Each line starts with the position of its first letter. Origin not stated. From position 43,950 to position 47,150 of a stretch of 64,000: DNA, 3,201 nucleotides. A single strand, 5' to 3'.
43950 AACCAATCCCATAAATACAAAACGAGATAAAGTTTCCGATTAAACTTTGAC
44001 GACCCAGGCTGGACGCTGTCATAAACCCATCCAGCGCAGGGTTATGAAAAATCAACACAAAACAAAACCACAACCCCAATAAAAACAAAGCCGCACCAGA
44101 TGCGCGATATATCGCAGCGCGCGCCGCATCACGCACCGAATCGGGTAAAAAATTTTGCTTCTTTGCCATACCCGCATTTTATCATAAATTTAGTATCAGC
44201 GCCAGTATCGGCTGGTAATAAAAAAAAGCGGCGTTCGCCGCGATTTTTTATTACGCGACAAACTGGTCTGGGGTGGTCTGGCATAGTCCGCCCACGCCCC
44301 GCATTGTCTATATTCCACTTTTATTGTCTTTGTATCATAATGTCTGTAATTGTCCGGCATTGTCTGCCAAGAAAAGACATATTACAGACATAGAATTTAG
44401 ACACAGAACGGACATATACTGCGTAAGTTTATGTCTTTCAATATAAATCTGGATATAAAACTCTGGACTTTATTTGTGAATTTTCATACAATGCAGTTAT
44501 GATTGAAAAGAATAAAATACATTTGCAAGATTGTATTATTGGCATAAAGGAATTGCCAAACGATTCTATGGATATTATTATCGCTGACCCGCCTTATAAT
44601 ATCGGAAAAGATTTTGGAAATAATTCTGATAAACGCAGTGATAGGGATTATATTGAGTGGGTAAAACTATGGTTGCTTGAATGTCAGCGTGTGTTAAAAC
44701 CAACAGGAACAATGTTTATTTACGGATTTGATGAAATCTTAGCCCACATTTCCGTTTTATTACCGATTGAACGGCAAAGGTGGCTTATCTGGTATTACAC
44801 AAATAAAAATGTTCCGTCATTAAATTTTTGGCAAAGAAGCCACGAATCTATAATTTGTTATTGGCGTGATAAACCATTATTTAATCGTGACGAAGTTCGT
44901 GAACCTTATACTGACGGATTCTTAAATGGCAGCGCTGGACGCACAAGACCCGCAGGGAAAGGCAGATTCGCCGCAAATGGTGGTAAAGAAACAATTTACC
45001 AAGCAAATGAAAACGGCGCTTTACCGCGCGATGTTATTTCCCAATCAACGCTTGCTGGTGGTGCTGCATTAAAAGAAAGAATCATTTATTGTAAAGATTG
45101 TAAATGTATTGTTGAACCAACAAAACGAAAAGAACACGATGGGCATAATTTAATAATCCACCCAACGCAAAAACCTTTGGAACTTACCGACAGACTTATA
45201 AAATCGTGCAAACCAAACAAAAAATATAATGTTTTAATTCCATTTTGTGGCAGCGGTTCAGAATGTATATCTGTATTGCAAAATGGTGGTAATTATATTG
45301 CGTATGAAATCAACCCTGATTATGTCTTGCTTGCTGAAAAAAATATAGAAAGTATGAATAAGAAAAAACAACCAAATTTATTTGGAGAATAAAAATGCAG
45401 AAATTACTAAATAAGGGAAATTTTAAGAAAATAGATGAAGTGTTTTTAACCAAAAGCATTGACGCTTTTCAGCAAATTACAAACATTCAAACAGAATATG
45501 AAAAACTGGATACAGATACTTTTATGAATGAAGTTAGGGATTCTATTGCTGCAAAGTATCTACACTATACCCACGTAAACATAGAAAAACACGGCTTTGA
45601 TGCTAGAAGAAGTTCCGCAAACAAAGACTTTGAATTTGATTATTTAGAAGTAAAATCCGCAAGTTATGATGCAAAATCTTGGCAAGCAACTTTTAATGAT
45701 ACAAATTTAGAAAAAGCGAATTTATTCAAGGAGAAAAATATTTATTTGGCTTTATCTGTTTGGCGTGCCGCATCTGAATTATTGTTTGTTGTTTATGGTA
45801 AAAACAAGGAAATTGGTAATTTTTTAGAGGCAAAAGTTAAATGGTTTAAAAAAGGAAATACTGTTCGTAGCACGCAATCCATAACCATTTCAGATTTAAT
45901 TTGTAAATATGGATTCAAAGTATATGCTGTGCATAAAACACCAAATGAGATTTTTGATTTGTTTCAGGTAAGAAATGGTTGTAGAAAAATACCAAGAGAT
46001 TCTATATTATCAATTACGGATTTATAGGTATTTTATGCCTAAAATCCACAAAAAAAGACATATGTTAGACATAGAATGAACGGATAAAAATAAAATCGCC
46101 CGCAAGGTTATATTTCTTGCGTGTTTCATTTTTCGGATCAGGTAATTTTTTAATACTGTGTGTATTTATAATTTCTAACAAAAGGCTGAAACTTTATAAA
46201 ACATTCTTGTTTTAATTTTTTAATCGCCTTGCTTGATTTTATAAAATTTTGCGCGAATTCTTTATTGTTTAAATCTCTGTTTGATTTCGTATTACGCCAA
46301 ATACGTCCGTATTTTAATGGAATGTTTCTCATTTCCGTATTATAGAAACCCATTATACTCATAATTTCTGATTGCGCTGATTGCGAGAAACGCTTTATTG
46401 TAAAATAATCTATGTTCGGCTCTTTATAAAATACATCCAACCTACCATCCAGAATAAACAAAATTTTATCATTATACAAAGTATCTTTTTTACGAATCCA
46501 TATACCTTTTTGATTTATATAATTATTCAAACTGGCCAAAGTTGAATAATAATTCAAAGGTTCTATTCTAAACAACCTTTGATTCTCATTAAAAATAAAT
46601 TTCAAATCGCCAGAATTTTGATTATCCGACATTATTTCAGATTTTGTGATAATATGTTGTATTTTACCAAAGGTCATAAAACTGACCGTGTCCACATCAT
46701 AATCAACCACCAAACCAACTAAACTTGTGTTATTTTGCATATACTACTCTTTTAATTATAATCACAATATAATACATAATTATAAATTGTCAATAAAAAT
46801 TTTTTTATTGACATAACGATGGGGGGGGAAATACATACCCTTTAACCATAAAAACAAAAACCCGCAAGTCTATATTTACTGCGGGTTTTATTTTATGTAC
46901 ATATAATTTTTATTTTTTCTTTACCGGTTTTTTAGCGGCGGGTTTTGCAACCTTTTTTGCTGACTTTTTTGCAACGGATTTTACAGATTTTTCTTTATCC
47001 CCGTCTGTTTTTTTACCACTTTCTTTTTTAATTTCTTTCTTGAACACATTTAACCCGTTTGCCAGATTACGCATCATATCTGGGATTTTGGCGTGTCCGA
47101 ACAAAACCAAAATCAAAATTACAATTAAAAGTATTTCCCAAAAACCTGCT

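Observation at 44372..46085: Second R-M cassette (beta-class methylase plus candidate endonuclease) bracketed by direct repeats built from GACATA motifs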

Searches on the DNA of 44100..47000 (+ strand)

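Call 35: search_rna_families(source=window, start=44100, end=47000, threshold=evalue, max_evalue=1)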
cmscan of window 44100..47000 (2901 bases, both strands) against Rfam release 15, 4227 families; matches with E-value up to 1: 2.
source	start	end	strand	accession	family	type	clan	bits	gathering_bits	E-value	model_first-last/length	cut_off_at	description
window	44330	44404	-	RF04293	mir-889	Gene; miRNA;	CL00149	21.3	95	0.68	1-79/79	no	mir-889 microRNA precursor family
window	46812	46891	+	RF02377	SurA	Gene; sRNA;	-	14.5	100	0.79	1-279/279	no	SurA sRNA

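Call 36: search_dna_similar(query=window:44255-46909:+, collection=plasmids, mode=distant, max_rows=15)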
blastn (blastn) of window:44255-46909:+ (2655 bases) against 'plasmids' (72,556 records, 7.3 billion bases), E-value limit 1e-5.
No match.

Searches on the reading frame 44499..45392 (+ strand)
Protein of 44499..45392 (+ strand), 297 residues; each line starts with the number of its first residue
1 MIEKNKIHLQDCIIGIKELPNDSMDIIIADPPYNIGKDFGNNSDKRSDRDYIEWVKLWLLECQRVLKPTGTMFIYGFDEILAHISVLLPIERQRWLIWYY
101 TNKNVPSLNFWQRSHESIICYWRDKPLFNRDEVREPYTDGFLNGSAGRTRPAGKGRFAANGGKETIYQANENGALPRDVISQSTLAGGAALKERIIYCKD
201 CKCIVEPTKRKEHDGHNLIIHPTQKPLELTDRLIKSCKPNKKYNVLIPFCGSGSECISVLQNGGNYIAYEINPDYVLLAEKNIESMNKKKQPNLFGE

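Call 5: search_protein_families(library=pfam, proteins=[window:44499-45392:+], max_evalue=0.01)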
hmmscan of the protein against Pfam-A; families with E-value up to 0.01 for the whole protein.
window:44499-45392:+ (297 aa): 3 families
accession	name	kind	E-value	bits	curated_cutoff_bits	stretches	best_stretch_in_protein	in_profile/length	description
PF01555.25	N6_N4_Mtase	-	3.1e-35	122.6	26.7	1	25-281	2-221/221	DNA methylase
PF02086.21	MethyltransfD12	-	0.00091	19.5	22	0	233-285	11-64/253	D12 class N6 adenine-specific DNA methyltransferase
PF01170.24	UPF0020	-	0.0066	16.6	22.3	0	17-34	113-132/197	RMKL-like, methyltransferase domain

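Call 7: search_protein_families(library=ncbifam, proteins=[window:44499-45392:+], max_evalue=0.1)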
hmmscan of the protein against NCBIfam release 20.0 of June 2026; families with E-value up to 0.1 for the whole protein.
window:44499-45392:+ (297 aa): 6 families
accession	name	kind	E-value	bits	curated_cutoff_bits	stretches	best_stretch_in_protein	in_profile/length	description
NF008572.0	PRK11524.1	equivalog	5.1e-32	111.1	292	2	3-133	13-147/294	adenine-specific DNA-methyltransferase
NF050803.1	DnaMtaseCcrMCaul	equivalog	4.1e-20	72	830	2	4-96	3-108/350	adenine-specific DNA-methyltransferase CcrM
NF010253.0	PRK13699.1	subfamily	2.6e-15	56.7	244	2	220-289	143-211/226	DNA methyltransferase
NF045667.1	MTase_DVU1556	equivalog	0.025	14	155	0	227-282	8-62/213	DVU_1556 family methyltransferase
TIGR03534.1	RF_mod_PrmC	equivalog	0.042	13.3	199.1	0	229-289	76-138/253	peptide chain release factor N(5)-glutamine methyltransferase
TIGR00571.1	dam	subfamily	0.084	12.5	114.85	0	234-277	18-59/267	Dam family site-specific DNA-(adenine-N6)-methyltransferase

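Call 10: find_encoding_contigs(protein=window:44499-45392:+, flank=10000, max_places=10)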
Protein window:44499-45392:+ (297 aa): no gene with exactly this product is on record in the collection.

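Call 25: search_solved_structures(query=window:44499-45392:+, max_evalue=0.001)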
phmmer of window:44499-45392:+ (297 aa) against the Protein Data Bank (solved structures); distinct sequences matched with E-value up to 0.001: 11.
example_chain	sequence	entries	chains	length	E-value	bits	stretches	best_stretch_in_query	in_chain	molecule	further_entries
9c3u_A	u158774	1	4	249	1.9e-31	112.8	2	6-138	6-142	Methyltransferase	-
8urk_A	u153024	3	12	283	2.1e-31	112.7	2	6-137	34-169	Methyltransferase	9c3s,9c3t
1nw8_A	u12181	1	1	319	1.7e-21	80.2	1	9-139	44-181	MODIFICATION METHYLASE RSRI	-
1eg2_A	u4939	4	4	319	2.2e-21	79.8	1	9-139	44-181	MODIFICATION METHYLASE RSRI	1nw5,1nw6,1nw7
1g60_A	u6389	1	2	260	3.1e-16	62.9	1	1-145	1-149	Adenine-specific Methyltransferase MboIIA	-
5hek_A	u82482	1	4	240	1.7e-08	37.4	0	219-283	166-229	Adenine specific DNA methyltransferase (DpnA)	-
5hfj_A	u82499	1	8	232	1.9e-08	37.3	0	219-283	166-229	Adenine specific DNA methyltransferase (DpnA)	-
6pbd_A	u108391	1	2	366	1.9e-08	37.3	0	10-97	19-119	Modification methylase CcrMI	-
8s9m_A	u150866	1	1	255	3.6e-06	29.8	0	5-74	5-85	DNA cytosine-N4 methyltransferase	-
8s9n_A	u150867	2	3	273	5.4e-06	29.3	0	5-74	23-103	DNA cytosine-N4 methyltransferase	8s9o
2zie_A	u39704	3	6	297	0.00059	22.6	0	215-282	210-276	Putative modification methylase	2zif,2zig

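Call 38: search_protein_families(library=padloc, proteins=[window:44499-45392:+], max_evalue=0.01)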
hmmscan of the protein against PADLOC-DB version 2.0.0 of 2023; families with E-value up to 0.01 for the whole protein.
window:44499-45392:+ (297 aa): 50 families (the best 25 are shown)
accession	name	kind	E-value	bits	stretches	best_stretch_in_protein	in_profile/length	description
PDLC03371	MTase_II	-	7.9e-42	141.6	1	3-289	9-258/260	Type II methyltransferase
PDLC03299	MTase_II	-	2.5e-41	140.1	2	4-137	14-152/296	Type II methyltransferase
PDLC03320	MTase_II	-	4.3e-36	122.6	2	6-138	34-170/289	Type II methyltransferase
PDLC03302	MTase_II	-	5e-23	79.7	3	213-282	191-259/626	Type II methyltransferase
PDLC03353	MTase_II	-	6.1e-23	79.7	2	2-74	7-78/260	Type II methyltransferase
PDLC03327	MTase_II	-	3.6e-22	77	2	9-139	44-181/319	Type II methyltransferase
PDLC03295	MTase_II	-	8.9e-22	75.9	2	3-75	2-74/292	Type II methyltransferase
PDLC03238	MTase_II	-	3.9e-21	73.6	1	6-88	125-208/428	Type II methyltransferase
PDLC03216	MTase_II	-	4.2e-21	73.4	2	3-80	10-101/364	Type II methyltransferase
PDLC03337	MTase_II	-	4.3e-21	73.4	2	5-138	9-146/264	Type II methyltransferase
PDLC03265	MTase_II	-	1.9e-20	71.6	2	9-123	29-147/333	Type II methyltransferase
PDLC03738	oMTase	-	4.8e-20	69.6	2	4-100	20-133/376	orphan methyltransferase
PDLC03387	MTase_II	-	6e-19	66.3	2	97-289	147-282/289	Type II methyltransferase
PDLC03260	MTase_II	-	1.6e-17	61.5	2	221-287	246-311/349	Type II methyltransferase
PDLC03350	MTase_II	-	1.8e-17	61.8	2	216-294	229-307/312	Type II methyltransferase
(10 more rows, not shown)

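Call 76: find_homologous_proteins(query=window:44499-45392:+, max_evalue=1e-40)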
Query window:44499-45392:+ (297 aa): 4491 proteins with E <= 1e-40 among 8000 candidates; the best 120 are listed.
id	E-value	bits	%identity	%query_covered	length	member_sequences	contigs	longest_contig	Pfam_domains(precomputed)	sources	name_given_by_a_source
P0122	1.7e-186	637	90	99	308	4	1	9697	PF01555.25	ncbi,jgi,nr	ncbi:MAG: site-specific DNA-methyltransferase [Holosporales bacterium]|jgi:site-specific DNA-methylt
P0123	4.9e-172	590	84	98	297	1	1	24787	PF01555.25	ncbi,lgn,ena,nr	ncbi:MAG: site-specific DNA-methyltransferase [Desulfovibrionaceae bacterium]|nr:site-specific DNA-m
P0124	1.1e-168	578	84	97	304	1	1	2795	PF01555.25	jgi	jgi:site-specific DNA-methyltransferase (adenine-specific)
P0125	1.1e-167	575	79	100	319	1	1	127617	PF02086.22,PF01555.25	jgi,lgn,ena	-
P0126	1.1e-166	572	82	100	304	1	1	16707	PF01555.25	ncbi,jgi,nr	ncbi:MAG: site-specific DNA-methyltransferase [Deferribacteraceae bacterium]|jgi:site-specific DNA-m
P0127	2.4e-162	558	78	100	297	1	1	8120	PF01555.25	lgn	-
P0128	3.3e-160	551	82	94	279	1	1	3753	PF01555.25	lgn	-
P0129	3.4e-159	547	80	96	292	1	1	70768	PF01555.25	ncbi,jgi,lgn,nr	ncbi:MAG: site-specific DNA-methyltransferase [Rickettsiales bacterium]|jgi:site-specific DNA-methyl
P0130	2.1e-158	545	77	98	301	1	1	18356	PF01555.25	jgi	-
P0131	9.4e-156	536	81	95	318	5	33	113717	PF02086.22,PF01555.25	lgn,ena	-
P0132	9.7e-156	536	78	99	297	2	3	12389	PF01555.25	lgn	-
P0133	2.7e-154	531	74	100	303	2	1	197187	PF01555.25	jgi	-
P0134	1.1e-152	526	76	98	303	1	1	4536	PF01555.25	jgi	jgi:site-specific DNA-methyltransferase (adenine-specific)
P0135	6.6e-152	523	75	99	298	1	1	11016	PF02086.22,PF01555.25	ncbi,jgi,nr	ncbi:MAG: site-specific DNA-methyltransferase [Rickettsiales bacterium]|jgi:site-specific DNA-methyl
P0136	2.7e-151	521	75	99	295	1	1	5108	PF01555.25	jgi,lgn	jgi:site-specific DNA-methyltransferase (adenine-specific)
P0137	2.3e-150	518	75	96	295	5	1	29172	PF01555.25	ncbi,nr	ncbi:MAG: site-specific DNA-methyltransferase [Endomicrobium sp.]|nr:site-specific DNA-methyltransfe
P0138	4.1e-150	518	75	98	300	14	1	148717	PF01555.25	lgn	-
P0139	1.0e-146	506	73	98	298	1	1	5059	PF01555.25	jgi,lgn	jgi:site-specific DNA-methyltransferase (adenine-specific)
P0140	2.2e-146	505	75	95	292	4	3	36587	PF01555.25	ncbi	-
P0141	4.8e-146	504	70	99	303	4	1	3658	PF13847.13,PF01555.25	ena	-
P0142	8.7e-146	503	75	95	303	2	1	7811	PF01555.25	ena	-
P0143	3.4e-145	501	76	92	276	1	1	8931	PF01555.25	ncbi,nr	ncbi:MAG: site-specific DNA-methyltransferase [Endomicrobium sp.]|nr:site-specific DNA-methyltransfe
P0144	6.9e-145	500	73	96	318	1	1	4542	PF01555.25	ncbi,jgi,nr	ncbi:MAG: site-specific DNA-methyltransferase [Endomicrobium sp.]|jgi:site-specific DNA-methyltransf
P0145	3.9e-144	498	73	99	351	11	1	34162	PF01555.25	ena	-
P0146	6.6e-143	494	73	98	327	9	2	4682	PF01555.25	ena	-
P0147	7.4e-143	494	69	100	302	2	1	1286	PF01555.25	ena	-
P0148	2.9e-142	492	69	99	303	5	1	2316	PF01555.25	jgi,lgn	jgi:site-specific DNA-methyltransferase (adenine-specific)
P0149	1.2e-141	490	75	90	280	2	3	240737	PF01555.25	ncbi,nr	ncbi:MAG: site-specific DNA-methyltransferase [Candidatus Tokpelaia sp.]|nr:MAG: site-specific DNA-m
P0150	1.3e-141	490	69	99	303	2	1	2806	PF13847.13,PF01555.25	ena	-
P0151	2.6e-141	489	68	99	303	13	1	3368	PF01555.25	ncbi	-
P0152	4.4e-141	488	74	96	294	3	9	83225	PF01555.25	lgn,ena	-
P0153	7.1e-141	487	71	97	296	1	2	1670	PF01555.25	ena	-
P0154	2.1e-140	486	72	98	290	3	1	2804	PF01555.25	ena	-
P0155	4.7e-140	484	72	98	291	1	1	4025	PF01555.25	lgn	-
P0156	5.8e-140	484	68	99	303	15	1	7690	PF01555.25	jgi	-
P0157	1.5e-139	483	81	81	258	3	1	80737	PF01555.25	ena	-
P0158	2.6e-139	482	70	99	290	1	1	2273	PF01555.25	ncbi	-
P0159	5.8e-139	481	72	98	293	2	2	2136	PF01555.25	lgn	-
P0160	5.3e-138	478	70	96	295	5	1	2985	PF01555.25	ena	-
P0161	7.5e-138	477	67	99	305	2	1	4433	PF01555.25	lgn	-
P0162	5.9e-135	468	68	95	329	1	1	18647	PF01555.25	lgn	-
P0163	1.6e-134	466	67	95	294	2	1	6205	PF01555.25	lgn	-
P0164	3.8e-134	465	69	93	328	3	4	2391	PF01555.25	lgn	-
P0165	2.4e-133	462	68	99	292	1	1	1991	PF01555.25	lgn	-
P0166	4.1e-133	462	69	97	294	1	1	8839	PF13847.13,PF02086.22,PF01555.25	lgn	-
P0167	6.1e-133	461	67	99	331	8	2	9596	PF01555.25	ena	-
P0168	4.0e-131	455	68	96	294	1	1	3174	PF13847.13,PF02086.22,PF01555.25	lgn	-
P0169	1.3e-130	453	63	100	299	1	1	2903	PF01555.25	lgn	-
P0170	2.7e-130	452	66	96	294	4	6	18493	PF01555.25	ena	-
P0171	8.9e-129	447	65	95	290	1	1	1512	PF01555.25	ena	-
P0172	6.0e-128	445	66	95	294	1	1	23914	PF01555.25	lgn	-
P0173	1.7e-127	443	65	96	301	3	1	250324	PF01555.25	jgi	-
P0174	3.0e-127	442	64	95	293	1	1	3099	PF01555.25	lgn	-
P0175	3.8e-127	442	65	95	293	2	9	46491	PF01555.25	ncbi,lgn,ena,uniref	ncbi:DNA-methyltransferase [Candidatus Avelusimicrobium caledoniensis]|uniref:DNA-methyltransferase 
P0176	1.5e-126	440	65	95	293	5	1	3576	PF01555.25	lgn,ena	-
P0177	1.7e-126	440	66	95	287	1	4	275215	PF01555.25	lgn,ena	-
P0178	1.8e-126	440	64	95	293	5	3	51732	PF01555.25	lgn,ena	-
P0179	2.4e-126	439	66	96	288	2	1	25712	PF01555.25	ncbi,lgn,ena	-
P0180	2.6e-126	439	65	95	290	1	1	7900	PF01555.25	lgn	-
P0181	3.7e-126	439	64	97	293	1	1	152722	PF01555.25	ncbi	-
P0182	4.1e-126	439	64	98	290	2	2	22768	PF01555.25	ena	-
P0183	4.8e-126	438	63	97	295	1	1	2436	PF01555.25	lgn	-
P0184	4.2e-125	435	65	96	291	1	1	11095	PF01555.25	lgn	-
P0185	2.5e-124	433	66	93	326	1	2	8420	PF01555.25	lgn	-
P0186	2.6e-124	433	64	98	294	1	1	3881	PF01555.25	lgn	-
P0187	2.6e-124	433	64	96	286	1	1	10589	PF01555.25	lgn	-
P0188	3.0e-124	433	63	96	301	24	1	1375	PF01555.25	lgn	-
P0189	4.7e-124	432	63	95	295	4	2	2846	PF01555.25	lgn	-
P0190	8.4e-124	431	63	99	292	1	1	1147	PF01555.25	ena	-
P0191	1.0e-123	431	63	95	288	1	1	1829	PF01555.25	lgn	-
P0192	2.9e-123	429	68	91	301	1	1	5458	PF01555.25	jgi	jgi:site-specific DNA-methyltransferase (adenine-specific)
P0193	3.7e-123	429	64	92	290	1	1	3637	PF01555.25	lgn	-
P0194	5.1e-123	429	65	96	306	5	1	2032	PF01555.25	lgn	-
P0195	1.1e-122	427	63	94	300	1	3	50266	PF01555.25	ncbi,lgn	-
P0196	1.1e-122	427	64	96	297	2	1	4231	PF01555.25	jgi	jgi:site-specific DNA-methyltransferase (adenine-specific)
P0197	1.2e-122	427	63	95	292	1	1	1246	PF01555.25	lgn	-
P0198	6.0e-122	425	61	97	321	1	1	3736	PF01555.25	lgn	-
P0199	6.1e-122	425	63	95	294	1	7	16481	PF01555.25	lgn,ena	-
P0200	1.1e-121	424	66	89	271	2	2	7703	PF01555.25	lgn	-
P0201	2.9e-120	419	60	96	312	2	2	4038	PF01555.25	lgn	-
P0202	3.2e-120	419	62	95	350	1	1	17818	PF01555.25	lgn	-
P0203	3.7e-120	419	64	94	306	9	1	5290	PF01555.25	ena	-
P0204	4.0e-120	419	61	96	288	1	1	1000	PF01555.25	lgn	-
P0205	5.6e-120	419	64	95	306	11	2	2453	PF01555.25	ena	-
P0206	7.2e-120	418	62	97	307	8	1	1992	PF01555.25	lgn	-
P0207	7.8e-120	418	63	96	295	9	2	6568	PF01555.25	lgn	-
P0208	8.5e-120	418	63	95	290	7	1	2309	PF13847.13,PF01555.25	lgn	-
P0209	1.1e-119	418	59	98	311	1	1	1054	PF01555.25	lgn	-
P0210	1.4e-119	417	60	97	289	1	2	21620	PF01555.25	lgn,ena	-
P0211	1.5e-119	417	60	95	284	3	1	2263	PF01555.25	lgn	-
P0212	3.2e-119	416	60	97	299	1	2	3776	PF01555.25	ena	-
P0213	7.0e-119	415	61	95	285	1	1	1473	PF01555.25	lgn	-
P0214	1.2e-118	414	64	94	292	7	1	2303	PF01555.25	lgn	-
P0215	1.6e-118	414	62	95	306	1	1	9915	PF01555.25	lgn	-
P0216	1.9e-118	414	61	94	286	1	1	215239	PF01555.25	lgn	-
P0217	3.5e-118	413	63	98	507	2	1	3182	PF00717.29,PF01726.23,PF01555.25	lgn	-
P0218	2.1e-117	410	61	96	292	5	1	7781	PF01555.25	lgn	-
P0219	2.3e-117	410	58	99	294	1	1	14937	PF01555.25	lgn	-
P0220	3.7e-117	409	60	98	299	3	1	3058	PF01555.25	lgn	-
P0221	4.4e-117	409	62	98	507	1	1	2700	PF00717.29,PF02086.22,PF01726.23,PF01555.25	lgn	-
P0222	6.3e-117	409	64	93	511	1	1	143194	PF00717.29,PF01726.23,PF01555.25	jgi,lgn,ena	-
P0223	7.1e-117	408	61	94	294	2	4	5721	PF01555.25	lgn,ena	-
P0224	8.5e-117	408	60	98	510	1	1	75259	PF00717.29,PF02086.22,PF01726.23,PF01555.25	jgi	-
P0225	8.6e-117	408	61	98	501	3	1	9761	PF00717.29,PF01726.23,PF01555.25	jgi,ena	-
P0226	1.5e-116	407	63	95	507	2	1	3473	PF00717.29,PF01726.23,PF01555.25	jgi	-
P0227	1.7e-116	407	59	97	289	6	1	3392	PF01555.25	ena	-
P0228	1.8e-116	407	63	98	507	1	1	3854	PF00717.29,PF01726.23,PF01555.25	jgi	-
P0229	1.8e-116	407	59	95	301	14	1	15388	PF01555.25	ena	-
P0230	2.0e-116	407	65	93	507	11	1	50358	PF00717.29,PF01726.23,PF01555.25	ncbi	-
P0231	2.7e-116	406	60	97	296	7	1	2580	PF01555.25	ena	-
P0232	3.1e-116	406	63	90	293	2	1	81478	PF01555.25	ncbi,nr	ncbi:MAG: site-specific DNA-methyltransferase [Endomicrobium sp.]|nr:site-specific DNA-methyltransfe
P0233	3.2e-116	406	63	95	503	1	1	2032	PF00717.29,PF01726.23,PF01555.25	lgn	-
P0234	3.4e-116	406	63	93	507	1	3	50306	PF00717.29,PF01726.23,PF01555.25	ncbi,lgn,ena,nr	ncbi:MAG TPA: transcriptional repressor LexA [Candidatus Kaiserbacteria bacterium]|nr:transcriptiona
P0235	3.7e-116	406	61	99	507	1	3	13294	PF00717.29,PF01726.23,PF01555.25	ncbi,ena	-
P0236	4.6e-116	406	60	98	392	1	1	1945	PF00717.29,PF01555.25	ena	-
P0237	6.6e-116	405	62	94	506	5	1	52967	PF00717.29,PF01726.23,PF01555.25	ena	-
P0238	7.0e-116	405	62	98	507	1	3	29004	PF00717.29,PF01726.23,PF01555.25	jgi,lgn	-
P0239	7.5e-116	405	63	95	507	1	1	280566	PF00717.29,PF01726.23,PF01555.25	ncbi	-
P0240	7.6e-116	405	61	96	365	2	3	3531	PF12728.14,PF00376.30,PF13411.13,PF02086.22,PF01555.25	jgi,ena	-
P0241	9.6e-116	405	61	95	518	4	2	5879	PF00717.29,PF01726.23,PF01555.25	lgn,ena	-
